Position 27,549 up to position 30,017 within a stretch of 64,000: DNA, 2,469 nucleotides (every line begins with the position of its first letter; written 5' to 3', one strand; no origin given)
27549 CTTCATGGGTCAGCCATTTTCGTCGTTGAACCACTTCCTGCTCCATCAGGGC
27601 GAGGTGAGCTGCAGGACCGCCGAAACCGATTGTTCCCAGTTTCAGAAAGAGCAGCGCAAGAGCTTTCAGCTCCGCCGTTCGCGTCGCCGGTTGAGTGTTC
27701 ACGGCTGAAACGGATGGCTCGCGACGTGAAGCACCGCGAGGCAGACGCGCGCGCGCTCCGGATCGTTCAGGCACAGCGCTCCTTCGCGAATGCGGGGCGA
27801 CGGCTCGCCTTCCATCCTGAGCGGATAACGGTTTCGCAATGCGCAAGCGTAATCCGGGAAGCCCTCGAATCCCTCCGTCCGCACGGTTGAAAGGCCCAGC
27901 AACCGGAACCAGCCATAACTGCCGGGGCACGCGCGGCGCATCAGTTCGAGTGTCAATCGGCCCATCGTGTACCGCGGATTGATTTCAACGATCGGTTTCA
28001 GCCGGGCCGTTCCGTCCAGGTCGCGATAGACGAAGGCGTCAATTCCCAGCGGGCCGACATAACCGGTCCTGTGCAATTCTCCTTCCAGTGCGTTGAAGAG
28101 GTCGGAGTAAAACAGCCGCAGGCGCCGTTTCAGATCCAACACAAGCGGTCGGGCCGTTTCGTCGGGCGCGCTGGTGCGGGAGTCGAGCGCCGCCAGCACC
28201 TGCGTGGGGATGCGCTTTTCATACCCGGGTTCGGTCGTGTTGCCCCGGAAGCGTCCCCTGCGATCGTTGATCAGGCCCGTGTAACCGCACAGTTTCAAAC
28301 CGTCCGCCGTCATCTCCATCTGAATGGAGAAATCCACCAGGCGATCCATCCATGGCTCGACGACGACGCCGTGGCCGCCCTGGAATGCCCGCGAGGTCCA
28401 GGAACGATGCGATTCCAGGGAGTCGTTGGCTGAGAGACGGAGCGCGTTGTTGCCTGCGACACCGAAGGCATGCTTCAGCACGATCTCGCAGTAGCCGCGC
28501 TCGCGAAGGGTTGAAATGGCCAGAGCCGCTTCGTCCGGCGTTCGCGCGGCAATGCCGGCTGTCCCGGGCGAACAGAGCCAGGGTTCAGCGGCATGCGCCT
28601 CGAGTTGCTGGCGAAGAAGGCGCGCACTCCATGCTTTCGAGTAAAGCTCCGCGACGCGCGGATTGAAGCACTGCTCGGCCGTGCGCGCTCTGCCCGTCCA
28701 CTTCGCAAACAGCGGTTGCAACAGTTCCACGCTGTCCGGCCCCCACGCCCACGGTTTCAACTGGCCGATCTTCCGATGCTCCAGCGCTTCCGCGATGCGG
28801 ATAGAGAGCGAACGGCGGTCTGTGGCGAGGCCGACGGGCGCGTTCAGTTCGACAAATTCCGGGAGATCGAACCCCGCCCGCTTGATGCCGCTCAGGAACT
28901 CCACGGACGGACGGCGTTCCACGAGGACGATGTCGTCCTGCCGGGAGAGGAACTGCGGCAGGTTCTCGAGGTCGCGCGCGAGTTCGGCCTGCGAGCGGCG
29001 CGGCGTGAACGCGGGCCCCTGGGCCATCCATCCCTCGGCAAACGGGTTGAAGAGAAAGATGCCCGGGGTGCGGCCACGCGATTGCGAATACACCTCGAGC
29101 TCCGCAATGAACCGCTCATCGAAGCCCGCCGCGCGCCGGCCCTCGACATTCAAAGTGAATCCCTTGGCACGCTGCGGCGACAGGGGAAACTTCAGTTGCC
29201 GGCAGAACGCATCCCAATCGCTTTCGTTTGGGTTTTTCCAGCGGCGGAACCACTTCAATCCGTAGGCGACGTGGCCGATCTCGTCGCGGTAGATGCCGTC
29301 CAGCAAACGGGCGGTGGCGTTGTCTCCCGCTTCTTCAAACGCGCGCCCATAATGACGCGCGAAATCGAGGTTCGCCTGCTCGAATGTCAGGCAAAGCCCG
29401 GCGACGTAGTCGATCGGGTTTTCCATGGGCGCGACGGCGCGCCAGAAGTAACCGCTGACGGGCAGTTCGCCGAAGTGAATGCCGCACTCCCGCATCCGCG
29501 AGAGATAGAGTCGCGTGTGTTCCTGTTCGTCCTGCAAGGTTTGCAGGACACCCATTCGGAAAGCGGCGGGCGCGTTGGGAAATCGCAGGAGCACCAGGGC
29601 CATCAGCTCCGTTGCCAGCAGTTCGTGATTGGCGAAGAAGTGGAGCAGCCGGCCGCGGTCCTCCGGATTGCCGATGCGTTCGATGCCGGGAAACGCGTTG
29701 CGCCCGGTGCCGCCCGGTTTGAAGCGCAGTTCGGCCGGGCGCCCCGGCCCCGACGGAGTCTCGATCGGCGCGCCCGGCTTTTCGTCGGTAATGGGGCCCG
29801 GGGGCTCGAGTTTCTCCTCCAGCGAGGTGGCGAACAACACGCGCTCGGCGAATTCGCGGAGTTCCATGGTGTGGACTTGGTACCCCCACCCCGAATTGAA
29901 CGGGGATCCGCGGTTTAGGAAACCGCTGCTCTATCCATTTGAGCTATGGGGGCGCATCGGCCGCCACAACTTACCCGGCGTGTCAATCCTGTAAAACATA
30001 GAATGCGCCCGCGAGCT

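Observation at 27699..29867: DUF455 ferritin-like di-iron domain fused to an ATP-grasp ligase and translationally coupled to chrA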

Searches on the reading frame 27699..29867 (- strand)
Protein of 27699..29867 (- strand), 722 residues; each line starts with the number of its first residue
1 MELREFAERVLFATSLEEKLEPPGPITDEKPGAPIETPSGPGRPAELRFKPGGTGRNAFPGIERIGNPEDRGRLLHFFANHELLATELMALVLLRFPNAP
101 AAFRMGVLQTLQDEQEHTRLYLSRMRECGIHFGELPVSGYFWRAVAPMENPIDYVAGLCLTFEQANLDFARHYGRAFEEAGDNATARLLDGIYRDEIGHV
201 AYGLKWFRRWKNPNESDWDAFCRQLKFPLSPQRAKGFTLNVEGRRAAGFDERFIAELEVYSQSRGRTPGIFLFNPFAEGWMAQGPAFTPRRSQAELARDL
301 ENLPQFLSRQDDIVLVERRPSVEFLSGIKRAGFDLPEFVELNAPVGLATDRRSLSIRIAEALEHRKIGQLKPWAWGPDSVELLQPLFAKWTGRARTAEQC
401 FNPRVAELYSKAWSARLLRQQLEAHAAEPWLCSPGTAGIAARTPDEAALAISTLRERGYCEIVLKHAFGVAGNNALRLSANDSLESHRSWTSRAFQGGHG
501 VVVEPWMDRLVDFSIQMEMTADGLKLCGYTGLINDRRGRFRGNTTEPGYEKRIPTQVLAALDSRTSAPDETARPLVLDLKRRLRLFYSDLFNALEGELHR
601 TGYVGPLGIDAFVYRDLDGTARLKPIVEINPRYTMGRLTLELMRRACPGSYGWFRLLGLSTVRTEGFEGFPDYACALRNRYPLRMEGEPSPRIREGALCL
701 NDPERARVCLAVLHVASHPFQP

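Call 7: search_protein_families(library=pfam, proteins=[window:27699-29867:-], max_evalue=0.1)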
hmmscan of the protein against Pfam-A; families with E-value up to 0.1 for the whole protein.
window:27699-29867:- (722 aa): 1 family
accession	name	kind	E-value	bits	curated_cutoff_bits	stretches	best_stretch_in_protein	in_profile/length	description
PF04305.20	DUF455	-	1.4e-47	162.8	34.3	1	37-254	33-246/247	Protein of unknown function (DUF455)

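Call 8: search_protein_families(library=ncbifam, proteins=[window:27699-29867:-], max_evalue=0.1)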
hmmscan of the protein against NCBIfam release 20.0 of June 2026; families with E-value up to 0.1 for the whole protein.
window:27699-29867:- (722 aa): 0 families

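Call 10: search_solved_structures(query=window:27699-29867:-, max_evalue=10, show_alignments=2)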
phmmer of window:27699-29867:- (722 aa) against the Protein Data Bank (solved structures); distinct sequences matched with E-value up to 10: 1.
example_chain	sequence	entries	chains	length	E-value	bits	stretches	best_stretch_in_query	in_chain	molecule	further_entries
1nf4_A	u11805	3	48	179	1.7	10.3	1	112-203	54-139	bacterioferritin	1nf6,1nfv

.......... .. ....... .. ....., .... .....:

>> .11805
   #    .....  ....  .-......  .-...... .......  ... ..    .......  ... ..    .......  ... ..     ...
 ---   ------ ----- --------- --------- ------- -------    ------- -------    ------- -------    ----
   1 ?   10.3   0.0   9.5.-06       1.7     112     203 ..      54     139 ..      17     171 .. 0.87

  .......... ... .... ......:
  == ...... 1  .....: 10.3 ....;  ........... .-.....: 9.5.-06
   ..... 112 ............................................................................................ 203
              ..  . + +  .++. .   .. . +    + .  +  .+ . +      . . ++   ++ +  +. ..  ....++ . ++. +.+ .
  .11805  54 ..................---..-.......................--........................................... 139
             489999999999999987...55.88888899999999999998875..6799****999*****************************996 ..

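Call 11: find_homologous_proteins(query=window:27699-29867:-)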
Query window:27699-29867:- (722 aa): 3664 proteins with E <= 0.001 among 8000 candidates; the best 120 are listed.
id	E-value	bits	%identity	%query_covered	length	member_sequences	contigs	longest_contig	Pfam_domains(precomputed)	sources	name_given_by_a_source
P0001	0.0e+0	1679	100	100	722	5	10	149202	PF04305.21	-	-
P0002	0.0e+0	1123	68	100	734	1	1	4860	PF04305.21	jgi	jgi:uncharacterized ferritin-like protein (DUF455 family)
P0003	0.0e+0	1035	60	100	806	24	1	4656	PF04305.21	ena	-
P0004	0.0e+0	1031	64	99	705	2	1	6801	PF04305.21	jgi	jgi:uncharacterized ferritin-like protein (DUF455 family)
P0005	0.0e+0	1028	64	99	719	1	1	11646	PF04305.21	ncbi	-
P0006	0.0e+0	1027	63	99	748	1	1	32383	PF04305.21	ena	-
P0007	0.0e+0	1022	64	99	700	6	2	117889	PF04305.21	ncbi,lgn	-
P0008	0.0e+0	1020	63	99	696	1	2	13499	PF04305.21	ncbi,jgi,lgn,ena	-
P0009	0.0e+0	1018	62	99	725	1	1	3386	PF04305.21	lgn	-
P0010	0.0e+0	1018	64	99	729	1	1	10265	PF04305.21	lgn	-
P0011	0.0e+0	1015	62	100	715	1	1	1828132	PF04305.21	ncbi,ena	-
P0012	0.0e+0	1015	63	99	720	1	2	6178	PF04305.21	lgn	-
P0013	0.0e+0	1014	62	99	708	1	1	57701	PF04305.21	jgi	jgi:uncharacterized ferritin-like protein (DUF455 family)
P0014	0.0e+0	1013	62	100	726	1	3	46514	PF04305.21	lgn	-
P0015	0.0e+0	1013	63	99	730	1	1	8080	PF04305.21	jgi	jgi:uncharacterized ferritin-like protein (DUF455 family)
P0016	0.0e+0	1012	63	99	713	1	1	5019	PF04305.21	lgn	-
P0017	0.0e+0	1012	63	99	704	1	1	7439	PF04305.21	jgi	-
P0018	0.0e+0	1012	61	99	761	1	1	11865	PF04305.21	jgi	jgi:uncharacterized ferritin-like protein (DUF455 family)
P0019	0.0e+0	1011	62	99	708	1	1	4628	PF04305.21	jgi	jgi:uncharacterized ferritin-like protein (DUF455 family)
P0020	1.7e-298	1010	61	100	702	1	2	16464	PF04305.21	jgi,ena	-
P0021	1.8e-298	1010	63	99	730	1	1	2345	PF04305.21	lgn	-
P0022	2.0e-298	1010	61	100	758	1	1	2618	PF04305.21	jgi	jgi:uncharacterized ferritin-like protein (DUF455 family)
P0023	2.1e-298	1010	63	99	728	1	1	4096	PF04305.21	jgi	jgi:uncharacterized ferritin-like protein (DUF455 family)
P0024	3.5e-298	1009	62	99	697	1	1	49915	PF04305.21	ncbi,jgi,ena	jgi:uncharacterized ferritin-like protein (DUF455 family)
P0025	9.3e-298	1008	62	100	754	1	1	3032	PF04305.21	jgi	jgi:uncharacterized ferritin-like protein (DUF455 family)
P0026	2.3e-297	1007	62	100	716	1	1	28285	PF04305.21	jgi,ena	-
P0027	2.5e-297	1007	62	99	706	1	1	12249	PF04305.21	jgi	jgi:uncharacterized ferritin-like protein (DUF455 family)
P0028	2.6e-297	1007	63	99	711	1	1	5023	PF04305.21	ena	-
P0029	2.8e-297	1006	61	100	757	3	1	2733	PF04305.21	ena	-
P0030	2.8e-297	1006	62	99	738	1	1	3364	PF04305.21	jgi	-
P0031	3.6e-297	1006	62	100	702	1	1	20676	PF04305.21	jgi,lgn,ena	-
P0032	5.2e-297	1006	61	99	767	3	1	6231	PF04305.21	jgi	jgi:uncharacterized ferritin-like protein (DUF455 family)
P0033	5.5e-297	1005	61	99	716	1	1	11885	PF04305.21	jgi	jgi:uncharacterized ferritin-like protein (DUF455 family)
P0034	5.8e-297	1005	61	99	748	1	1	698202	PF04305.21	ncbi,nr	ncbi:MAG: DUF455 family protein [Verrucomicrobiales bacterium]|nr:DUF455 family protein [Verrucomicr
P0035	8.5e-297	1005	62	100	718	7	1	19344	PF04305.21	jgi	-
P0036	9.1e-297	1005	61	99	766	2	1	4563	PF04305.21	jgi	jgi:uncharacterized ferritin-like protein (DUF455 family)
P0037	9.5e-297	1005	61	99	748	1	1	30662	PF04305.21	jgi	-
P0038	1.4e-296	1004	63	99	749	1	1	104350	PF04305.21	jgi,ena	-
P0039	1.5e-296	1004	63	99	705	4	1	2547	PF04305.21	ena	-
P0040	1.8e-296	1004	62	99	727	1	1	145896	PF04305.21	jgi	jgi:uncharacterized ferritin-like protein (DUF455 family)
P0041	2.2e-296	1003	62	100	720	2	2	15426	PF04305.21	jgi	jgi:uncharacterized ferritin-like protein (DUF455 family)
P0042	2.6e-296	1003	63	99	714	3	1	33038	PF04305.21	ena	-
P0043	3.4e-296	1003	62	99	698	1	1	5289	PF04305.21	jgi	jgi:uncharacterized ferritin-like protein (DUF455 family)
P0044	3.8e-296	1003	62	99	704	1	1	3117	PF04305.21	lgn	-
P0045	3.8e-296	1003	62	99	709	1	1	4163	PF04305.21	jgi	jgi:uncharacterized ferritin-like protein (DUF455 family)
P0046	5.7e-296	1002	63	100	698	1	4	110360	PF04305.21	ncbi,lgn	-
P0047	5.8e-296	1002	62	100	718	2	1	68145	PF04305.21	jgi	-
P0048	7.8e-296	1002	62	100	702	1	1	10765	PF04305.21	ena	-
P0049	8.4e-296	1002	61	99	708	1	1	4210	PF04305.21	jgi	jgi:uncharacterized ferritin-like protein (DUF455 family)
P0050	9.6e-296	1001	60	99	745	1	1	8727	PF04305.21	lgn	-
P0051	1.3e-295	1001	63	99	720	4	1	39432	PF04305.21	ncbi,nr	ncbi:MAG: DUF455 family protein [Verrucomicrobia bacterium]|nr:DUF455 family protein [Verrucomicrobi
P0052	1.3e-295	1001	62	100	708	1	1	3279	PF04305.21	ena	-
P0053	1.4e-295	1001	62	99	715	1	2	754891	PF04305.21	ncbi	ncbi:MAG: DUF455 family protein [Limisphaerales bacterium]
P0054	1.8e-295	1000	62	100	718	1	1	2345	PF04305.21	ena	-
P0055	2.1e-295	1000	61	99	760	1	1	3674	PF04305.21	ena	-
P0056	2.2e-295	1000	63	99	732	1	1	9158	PF04305.21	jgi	jgi:uncharacterized ferritin-like protein (DUF455 family)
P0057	2.5e-295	1000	62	99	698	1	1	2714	PF04305.21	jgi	jgi:uncharacterized ferritin-like protein (DUF455 family)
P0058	2.6e-295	1000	63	100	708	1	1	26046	PF04305.21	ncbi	-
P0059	3.8e-295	999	62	99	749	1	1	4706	PF04305.21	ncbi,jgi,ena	jgi:uncharacterized ferritin-like protein (DUF455 family)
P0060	4.0e-295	999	61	99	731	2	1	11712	PF04305.21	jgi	jgi:uncharacterized ferritin-like protein (DUF455 family)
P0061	7.4e-295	998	63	99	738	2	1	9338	PF04305.21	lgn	-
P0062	1.0e-294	998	62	99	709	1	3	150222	PF04305.21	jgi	-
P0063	1.1e-294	998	61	99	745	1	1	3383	PF04305.21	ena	-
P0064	1.2e-294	998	62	99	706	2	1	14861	PF04305.21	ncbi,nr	ncbi:MAG TPA: DUF455 family protein [Verrucomicrobiota bacterium]|nr:DUF455 family protein [Verrucom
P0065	1.4e-294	998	62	100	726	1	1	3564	PF04305.21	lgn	-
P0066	1.9e-294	997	63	100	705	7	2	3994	PF04305.21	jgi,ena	jgi:uncharacterized ferritin-like protein (DUF455 family)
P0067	2.2e-294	997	61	99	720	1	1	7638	PF04305.21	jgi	jgi:uncharacterized ferritin-like protein (DUF455 family)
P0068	2.4e-294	997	61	99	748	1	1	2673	PF04305.21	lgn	-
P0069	2.4e-294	997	63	99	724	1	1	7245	PF04305.21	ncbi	-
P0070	2.5e-294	997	63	99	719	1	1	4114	PF04305.21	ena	-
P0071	2.6e-294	997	61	99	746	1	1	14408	PF04305.21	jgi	jgi:uncharacterized ferritin-like protein (DUF455 family)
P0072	2.9e-294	996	62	99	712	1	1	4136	PF04305.21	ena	-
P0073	3.6e-294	996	62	99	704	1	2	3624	PF04305.21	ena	-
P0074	3.7e-294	996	61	99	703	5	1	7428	PF04305.21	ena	-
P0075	4.6e-294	996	63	99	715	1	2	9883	PF04305.21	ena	-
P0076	6.0e-294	995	62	100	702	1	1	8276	PF04305.21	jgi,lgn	jgi:uncharacterized ferritin-like protein (DUF455 family)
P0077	7.4e-294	995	62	99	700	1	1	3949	PF04305.21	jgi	jgi:uncharacterized ferritin-like protein (DUF455 family)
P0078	8.1e-294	995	59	99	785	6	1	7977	PF04305.21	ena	-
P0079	1.0e-293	995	60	100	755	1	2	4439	PF04305.21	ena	-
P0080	1.1e-293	995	61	99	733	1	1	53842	PF04305.21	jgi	jgi:uncharacterized ferritin-like protein (DUF455 family)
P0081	1.1e-293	995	61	99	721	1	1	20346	PF04305.21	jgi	jgi:uncharacterized ferritin-like protein (DUF455 family)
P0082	1.1e-293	995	63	99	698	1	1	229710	PF04305.21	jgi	jgi:uncharacterized ferritin-like protein (DUF455 family)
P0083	1.6e-293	994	61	100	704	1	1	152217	PF04305.21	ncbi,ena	-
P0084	1.8e-293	994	63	99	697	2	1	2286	PF04305.21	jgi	jgi:uncharacterized ferritin-like protein (DUF455 family)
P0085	1.8e-293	994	61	100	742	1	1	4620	PF04305.21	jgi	jgi:uncharacterized ferritin-like protein (DUF455 family)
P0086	2.1e-293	994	62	99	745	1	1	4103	PF04305.21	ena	-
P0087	2.2e-293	994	63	99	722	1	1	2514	PF04305.21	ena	-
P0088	2.2e-293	994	62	99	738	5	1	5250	PF04305.21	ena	-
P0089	2.9e-293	993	62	99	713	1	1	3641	PF04305.21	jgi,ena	jgi:uncharacterized ferritin-like protein (DUF455 family)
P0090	2.9e-293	993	61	100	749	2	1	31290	PF04305.21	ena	-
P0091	3.0e-293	993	63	99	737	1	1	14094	PF04305.21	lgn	-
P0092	3.1e-293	993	62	100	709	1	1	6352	PF04305.21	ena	-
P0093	3.1e-293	993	61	99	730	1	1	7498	PF04305.21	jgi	jgi:uncharacterized ferritin-like protein (DUF455 family)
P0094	3.1e-293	993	62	99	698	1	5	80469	PF04305.21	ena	-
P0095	3.6e-293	993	62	100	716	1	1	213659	PF04305.21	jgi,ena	-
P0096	5.0e-293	992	61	99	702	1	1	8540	PF04305.21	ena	-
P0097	5.1e-293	992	62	99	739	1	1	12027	PF04305.21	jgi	jgi:uncharacterized ferritin-like protein (DUF455 family)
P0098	6.1e-293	992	61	100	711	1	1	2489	PF04305.21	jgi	jgi:uncharacterized ferritin-like protein (DUF455 family)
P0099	7.1e-293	992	62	99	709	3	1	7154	PF04305.21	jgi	jgi:uncharacterized ferritin-like protein (DUF455 family)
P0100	7.7e-293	992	58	99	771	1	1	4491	PF04305.21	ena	-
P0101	8.1e-293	992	60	99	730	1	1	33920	PF04305.21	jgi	jgi:uncharacterized ferritin-like protein (DUF455 family)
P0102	1.0e-292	991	60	99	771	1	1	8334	PF04305.21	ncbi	-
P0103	1.5e-292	991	61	99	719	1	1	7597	PF04305.21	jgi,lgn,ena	-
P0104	1.6e-292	991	60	99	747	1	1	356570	PF04305.21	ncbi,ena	-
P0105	1.7e-292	991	61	99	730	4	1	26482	PF04305.21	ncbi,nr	ncbi:MAG TPA: DUF455 family protein [Verrucomicrobiae bacterium]|nr:DUF455 family protein [Verrucomi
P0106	2.1e-292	990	61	99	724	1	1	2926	PF04305.21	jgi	-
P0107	2.3e-292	990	63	99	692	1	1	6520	PF04305.21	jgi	jgi:uncharacterized ferritin-like protein (DUF455 family)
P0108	2.3e-292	990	60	100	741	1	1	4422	PF04305.21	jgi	jgi:uncharacterized ferritin-like protein (DUF455 family)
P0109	3.0e-292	990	61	99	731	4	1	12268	PF04305.21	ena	-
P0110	3.0e-292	990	61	99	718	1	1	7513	PF04305.21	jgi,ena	-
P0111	3.0e-292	990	62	99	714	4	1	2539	PF04305.21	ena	-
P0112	3.1e-292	990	61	99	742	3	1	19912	PF04305.21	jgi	jgi:uncharacterized ferritin-like protein (DUF455 family)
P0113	3.2e-292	990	62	99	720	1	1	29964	PF04305.21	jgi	jgi:uncharacterized ferritin-like protein (DUF455 family)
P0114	3.3e-292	990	59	100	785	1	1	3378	PF04305.21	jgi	jgi:uncharacterized ferritin-like protein (DUF455 family)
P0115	3.3e-292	990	62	100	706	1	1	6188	PF04305.21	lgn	-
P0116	3.9e-292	989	61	99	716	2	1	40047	PF04305.21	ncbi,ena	-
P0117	4.9e-292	989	62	99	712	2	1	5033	PF04305.21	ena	-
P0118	5.3e-292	989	61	99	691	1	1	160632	PF04305.21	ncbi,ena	-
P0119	5.7e-292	989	60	99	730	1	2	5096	PF04305.21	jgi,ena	jgi:uncharacterized ferritin-like protein (DUF455 family)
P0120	5.9e-292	989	61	100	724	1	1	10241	PF04305.21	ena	-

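Call 15: find_encoding_contigs(protein=P0011, flank=8000, max_places=2)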
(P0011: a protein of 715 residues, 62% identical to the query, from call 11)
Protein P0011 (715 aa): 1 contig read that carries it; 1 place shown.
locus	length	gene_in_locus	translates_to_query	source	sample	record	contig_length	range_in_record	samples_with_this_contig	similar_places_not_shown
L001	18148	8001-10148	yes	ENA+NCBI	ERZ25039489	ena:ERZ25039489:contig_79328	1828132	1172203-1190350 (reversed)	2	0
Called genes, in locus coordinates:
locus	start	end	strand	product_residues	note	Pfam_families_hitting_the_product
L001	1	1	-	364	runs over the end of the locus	-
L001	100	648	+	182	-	PF01118:Semialdhyde_dh, PF02774:Semialdhyde_dhC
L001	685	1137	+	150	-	PF02774:Semialdhyde_dhC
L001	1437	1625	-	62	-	-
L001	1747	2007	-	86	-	PF13711:DUF4160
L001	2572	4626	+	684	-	PF09586:YfhO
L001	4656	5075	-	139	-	PF02472:ExbD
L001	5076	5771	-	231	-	PF01618:MotA_ExbB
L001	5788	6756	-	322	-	-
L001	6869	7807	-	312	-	PF00294:PfkB, PF08543:Phos_pyr_kin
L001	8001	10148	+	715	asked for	PF04305:DUF455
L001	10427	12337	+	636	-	PF00270:DEAD, PF04851:ResIII (weak), PF00271:Helicase_C, PF25399:DeaD_dimer, PF03880:DbpA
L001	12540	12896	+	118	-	-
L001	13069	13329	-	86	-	PF12029:DUF3516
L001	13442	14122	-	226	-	PF12029:DUF3516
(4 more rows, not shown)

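Call 16: find_encoding_contigs(protein=P0034, flank=8000, max_places=2)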
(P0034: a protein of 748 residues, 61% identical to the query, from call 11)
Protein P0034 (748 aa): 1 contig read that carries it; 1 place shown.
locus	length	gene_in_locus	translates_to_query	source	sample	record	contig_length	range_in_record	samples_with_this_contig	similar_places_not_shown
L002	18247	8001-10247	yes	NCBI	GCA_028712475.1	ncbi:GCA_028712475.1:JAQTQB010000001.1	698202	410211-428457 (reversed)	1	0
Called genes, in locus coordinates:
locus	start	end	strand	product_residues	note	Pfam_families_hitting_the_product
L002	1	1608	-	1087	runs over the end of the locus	PF00176:SNF2-rel_dom, PF00270:DEAD (weak), PF00271:Helicase_C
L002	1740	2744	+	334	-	PF01118:Semialdhyde_dh, PF02774:Semialdhyde_dhC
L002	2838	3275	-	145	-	PF02472:ExbD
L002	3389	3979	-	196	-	PF01618:MotA_ExbB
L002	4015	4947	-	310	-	-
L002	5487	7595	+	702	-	-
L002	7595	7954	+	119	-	-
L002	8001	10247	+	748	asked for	PF04305:DUF455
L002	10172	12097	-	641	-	PF00005:ABC_tran, PF02463:SMC_N (faint), PF13175:AAA_15 (faint), PF13401:AAA_22 (faint), PF13304:AAA_21 (weak), PF12848:ABC_tran_Xtn (weak), PF00005:ABC_tran, PF16326:ABC_tran_CTD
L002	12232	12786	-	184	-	PF13401:AAA_22 (weak), PF01583:APS_kinase, PF13671:AAA_33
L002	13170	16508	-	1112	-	PF13086:AAA_11, PF13245:AAA_19 (weak), PF13604:AAA_30 (weak), PF13086:AAA_11 (weak), PF13087:AAA_12, PF04480:DUF559 (weak), PF18741:MTES_1575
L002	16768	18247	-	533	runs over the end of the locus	PF00009:GTP_EFTU, PF01926:MMR_HSR1, PF22042:EF-G_D2, PF03144:GTP_EFTU_D2, PF16658:RF3_C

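Call 18: find_encoding_contigs(protein=P0001, flank=10000, max_places=4)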
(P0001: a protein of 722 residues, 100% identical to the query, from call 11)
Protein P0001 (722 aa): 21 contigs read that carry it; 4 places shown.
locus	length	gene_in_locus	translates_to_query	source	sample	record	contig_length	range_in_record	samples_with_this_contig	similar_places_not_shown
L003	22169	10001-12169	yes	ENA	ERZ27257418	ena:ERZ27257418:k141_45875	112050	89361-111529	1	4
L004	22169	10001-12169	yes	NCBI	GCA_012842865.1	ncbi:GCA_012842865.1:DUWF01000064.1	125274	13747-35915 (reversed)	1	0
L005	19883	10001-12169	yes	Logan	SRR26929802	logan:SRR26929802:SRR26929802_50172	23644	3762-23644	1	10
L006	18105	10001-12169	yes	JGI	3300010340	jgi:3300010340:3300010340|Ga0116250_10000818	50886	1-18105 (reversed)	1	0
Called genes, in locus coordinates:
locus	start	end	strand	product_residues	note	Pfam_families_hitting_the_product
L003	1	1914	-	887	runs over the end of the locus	PF17900:Peptidase_M1_N, PF01433:Peptidase_M1, PF13646:HEAT_2, PF03130:HEAT_PBS (faint), PF13646:HEAT_2 (weak)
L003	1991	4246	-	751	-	PF17764:PriA_3primeBD, PF00270:DEAD, PF04851:ResIII, PF18319:Zn_ribbon_PriA, PF00271:Helicase_C, PF18074:PriA_C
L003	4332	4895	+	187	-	PF01464:SLT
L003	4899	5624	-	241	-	PF04028:DUF374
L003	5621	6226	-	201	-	PF01330:RuvA_N, PF14520:HHH_5, PF07499:RuvA_C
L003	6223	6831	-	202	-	PF02075:RuvC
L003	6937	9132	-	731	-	PF20245:DUF6600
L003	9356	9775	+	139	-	PF00072:Response_reg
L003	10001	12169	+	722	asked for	PF04305:DUF455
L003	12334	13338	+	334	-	PF02417:Chromate_transp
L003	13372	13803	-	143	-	PF00011:HSP20, PF17886:ArsA_HSP20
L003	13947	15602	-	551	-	PF07995:GSDH (weak)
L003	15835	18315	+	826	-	PF07635:PSCyt1 (weak), PF07626:PSD3, PF07637:PSD5, PF07631:PSD4, PF07627:PSCyt3, PF07624:PSD2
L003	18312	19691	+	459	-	PF07586:HXXSHH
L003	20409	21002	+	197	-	PF13646:HEAT_2 (faint)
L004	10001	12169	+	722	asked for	PF04305:DUF455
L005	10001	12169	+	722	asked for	PF04305:DUF455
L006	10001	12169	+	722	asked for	PF04305:DUF455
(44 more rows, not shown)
